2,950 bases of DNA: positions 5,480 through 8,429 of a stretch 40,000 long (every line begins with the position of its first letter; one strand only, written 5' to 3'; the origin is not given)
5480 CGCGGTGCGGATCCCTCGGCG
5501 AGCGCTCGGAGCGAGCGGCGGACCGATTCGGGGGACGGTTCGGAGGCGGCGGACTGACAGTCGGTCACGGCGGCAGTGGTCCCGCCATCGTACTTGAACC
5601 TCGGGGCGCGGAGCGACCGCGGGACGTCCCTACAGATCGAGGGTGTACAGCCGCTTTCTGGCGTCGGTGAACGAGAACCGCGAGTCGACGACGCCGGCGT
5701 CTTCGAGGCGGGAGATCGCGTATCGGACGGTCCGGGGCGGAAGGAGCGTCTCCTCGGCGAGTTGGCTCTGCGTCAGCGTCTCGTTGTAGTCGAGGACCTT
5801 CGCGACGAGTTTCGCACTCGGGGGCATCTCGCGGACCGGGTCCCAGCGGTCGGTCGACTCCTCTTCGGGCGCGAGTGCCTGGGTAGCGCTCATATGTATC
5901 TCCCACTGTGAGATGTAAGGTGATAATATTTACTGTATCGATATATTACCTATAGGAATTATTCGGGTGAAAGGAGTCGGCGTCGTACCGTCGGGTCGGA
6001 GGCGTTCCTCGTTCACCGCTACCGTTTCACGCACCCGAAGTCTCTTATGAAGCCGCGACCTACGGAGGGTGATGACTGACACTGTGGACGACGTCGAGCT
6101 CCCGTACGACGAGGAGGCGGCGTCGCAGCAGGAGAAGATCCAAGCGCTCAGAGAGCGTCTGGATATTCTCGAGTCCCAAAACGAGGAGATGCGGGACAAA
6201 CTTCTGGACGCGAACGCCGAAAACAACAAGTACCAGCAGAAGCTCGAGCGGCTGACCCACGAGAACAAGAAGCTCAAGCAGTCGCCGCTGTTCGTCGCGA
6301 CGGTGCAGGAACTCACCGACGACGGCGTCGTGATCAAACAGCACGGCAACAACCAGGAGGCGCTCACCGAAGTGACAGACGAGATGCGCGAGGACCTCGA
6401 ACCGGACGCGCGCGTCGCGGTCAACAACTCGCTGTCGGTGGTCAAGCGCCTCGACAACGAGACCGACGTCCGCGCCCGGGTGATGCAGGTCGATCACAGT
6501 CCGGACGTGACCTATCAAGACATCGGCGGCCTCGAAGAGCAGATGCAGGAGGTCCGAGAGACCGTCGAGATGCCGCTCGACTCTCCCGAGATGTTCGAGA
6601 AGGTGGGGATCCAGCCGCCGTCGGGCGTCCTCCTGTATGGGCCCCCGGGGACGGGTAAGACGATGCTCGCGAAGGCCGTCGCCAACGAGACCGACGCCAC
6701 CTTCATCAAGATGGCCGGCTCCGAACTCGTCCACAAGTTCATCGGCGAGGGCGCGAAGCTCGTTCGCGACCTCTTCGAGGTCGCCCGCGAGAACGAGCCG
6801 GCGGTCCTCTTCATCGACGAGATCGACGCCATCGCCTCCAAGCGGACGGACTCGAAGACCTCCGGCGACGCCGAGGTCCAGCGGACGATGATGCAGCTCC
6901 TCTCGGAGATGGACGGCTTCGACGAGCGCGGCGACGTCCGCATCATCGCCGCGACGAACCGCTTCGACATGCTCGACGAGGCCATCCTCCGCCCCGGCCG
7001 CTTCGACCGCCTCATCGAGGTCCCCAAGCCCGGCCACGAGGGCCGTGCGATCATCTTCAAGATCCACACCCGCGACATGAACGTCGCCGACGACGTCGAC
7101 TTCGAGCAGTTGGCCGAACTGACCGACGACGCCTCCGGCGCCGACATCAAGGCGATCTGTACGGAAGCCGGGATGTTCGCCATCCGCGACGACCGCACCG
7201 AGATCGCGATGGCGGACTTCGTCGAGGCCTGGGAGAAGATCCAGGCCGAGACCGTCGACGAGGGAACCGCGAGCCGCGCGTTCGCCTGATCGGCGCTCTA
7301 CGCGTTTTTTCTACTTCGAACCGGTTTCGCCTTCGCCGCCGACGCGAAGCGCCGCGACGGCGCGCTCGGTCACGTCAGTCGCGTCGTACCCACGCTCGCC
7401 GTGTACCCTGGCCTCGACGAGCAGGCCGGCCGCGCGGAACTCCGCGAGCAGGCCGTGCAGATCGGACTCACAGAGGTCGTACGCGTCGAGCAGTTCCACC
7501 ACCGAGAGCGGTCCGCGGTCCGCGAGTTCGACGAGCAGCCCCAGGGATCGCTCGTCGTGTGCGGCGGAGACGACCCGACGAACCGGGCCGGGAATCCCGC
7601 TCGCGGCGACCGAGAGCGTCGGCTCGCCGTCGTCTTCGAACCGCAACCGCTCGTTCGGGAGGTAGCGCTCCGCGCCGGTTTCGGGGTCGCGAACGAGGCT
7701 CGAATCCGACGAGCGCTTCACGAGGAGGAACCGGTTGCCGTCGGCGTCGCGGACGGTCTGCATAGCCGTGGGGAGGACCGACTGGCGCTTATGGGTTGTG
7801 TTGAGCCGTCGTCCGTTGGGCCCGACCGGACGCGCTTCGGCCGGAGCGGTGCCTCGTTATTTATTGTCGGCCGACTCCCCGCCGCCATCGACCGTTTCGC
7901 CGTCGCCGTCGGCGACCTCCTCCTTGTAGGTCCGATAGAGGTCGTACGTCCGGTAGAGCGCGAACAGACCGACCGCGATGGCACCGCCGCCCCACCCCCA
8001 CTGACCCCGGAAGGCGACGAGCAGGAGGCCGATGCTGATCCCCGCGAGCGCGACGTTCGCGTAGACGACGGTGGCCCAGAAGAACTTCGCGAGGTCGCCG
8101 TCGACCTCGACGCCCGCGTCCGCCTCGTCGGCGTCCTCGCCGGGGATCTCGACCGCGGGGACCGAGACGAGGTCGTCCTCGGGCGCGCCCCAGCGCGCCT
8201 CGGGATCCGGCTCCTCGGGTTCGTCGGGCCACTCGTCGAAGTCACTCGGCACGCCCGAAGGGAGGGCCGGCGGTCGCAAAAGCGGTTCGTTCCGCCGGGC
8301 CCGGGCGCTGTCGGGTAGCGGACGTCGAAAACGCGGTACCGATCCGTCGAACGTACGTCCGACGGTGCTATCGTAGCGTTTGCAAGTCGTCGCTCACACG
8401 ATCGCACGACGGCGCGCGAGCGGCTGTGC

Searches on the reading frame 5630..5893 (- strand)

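Call 98: search_protein_families(library=pfam, proteins=[window:5630-5893:-], max_evalue=0.001)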
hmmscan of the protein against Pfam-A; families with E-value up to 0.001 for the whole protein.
window:5630-5893:- (87 aa): 5 families
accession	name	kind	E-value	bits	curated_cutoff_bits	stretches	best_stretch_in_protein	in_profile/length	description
PF13412.12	HTH_24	-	6.3e-08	32.5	21.9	1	33-69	11-47/48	Winged helix-turn-helix DNA-binding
PF12802.13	MarR_2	-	3e-07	30.9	27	1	23-79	3-60/61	MarR family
PF12840.13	HTH_20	-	0.00024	21.5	27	1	34-72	13-51/51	Helix-turn-helix domain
PF00392.27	GntR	-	0.00053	20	27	1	28-71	12-56/64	Bacterial regulatory proteins, gntR family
PF01047.28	MarR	-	0.00073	19.8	24.6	0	34-79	12-57/59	MarR family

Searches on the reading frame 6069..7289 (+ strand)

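Call 98: search_protein_families(library=pfam, proteins=[window:6069-7289:+], max_evalue=0.001)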
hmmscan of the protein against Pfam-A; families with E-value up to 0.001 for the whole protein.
window:6069-7289:+ (406 aa): 14 families
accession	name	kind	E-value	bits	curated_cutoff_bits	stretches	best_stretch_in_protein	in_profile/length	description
PF00004.35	AAA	-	2e-46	158.1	21.2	1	187-319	1-130/131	ATPase family associated with various cellular activities (AAA)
PF17862.7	AAA_lid_3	-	2.5e-15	56.1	27.2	1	342-385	1-44/45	AAA+ lid domain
PF05496.18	RuvB_N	-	1.3e-07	31.9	27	1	185-257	34-98/159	Holliday junction DNA helicase RuvB P-loop domain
PF07724.20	AAA_2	-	2.4e-07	31.4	27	1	185-280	4-101/166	AAA domain (Cdc48 subfamily)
PF13207.12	AAA_17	-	3.1e-07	31.2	27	0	190-258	1-68/136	AAA domain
PF13191.12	AAA_16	-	4.9e-07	30.8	32.6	1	175-209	15-49/167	AAA ATPase domain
PF07728.20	AAA_5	-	7.8e-07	29.6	22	1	186-300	1-125/139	AAA domain (dynein-related subfamily)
PF13401.12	AAA_22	-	4.7e-06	27.4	27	0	187-215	8-39/130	AAA domain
PF05673.19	DUF815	-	5.5e-05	22.9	23.8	1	136-252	14-116/249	Protein of unknown function (DUF815)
PF16450.11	Prot_ATP_ID_OB_C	-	0.00017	21.8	23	1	76-128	1-55/56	Proteasomal ATPase OB C-terminal domain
PF24883.2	NPHP3_N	-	0.00022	21.9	24.8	0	185-211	23-49/164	Nephrocystin 3, N-terminal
PF06068.19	TIP49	-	0.00028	20.6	23.8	1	186-222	52-90/347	TIP49 P-loop domain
PF01025.24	GrpE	-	0.00063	19.9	25.8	0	15-75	4-64/165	GrpE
PF13173.12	AAA_14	-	0.00089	19.7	27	0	187-256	5-75/129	AAA domain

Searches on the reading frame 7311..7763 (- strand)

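Call 98: search_protein_families(library=pfam, proteins=[window:7311-7763:-], max_evalue=0.001)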
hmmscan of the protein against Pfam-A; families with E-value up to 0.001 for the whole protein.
window:7311-7763:- (150 aa): 1 family
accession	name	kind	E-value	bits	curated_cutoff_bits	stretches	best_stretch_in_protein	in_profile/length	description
PF24037.1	DUF7346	-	9.4e-65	217.4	28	1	1-140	1-139/139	Family of unknown function (DUF7346)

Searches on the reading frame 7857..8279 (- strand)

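Call 98: search_protein_families(library=pfam, proteins=[window:7857-8279:-], max_evalue=0.001)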
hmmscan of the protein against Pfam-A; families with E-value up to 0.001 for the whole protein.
window:7857-8279:- (140 aa): 1 family
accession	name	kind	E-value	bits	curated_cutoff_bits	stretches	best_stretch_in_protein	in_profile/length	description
PF24008.1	DUF7322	-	3e-23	81.6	27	1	58-117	2-61/61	Domain of unknown function (DUF7322)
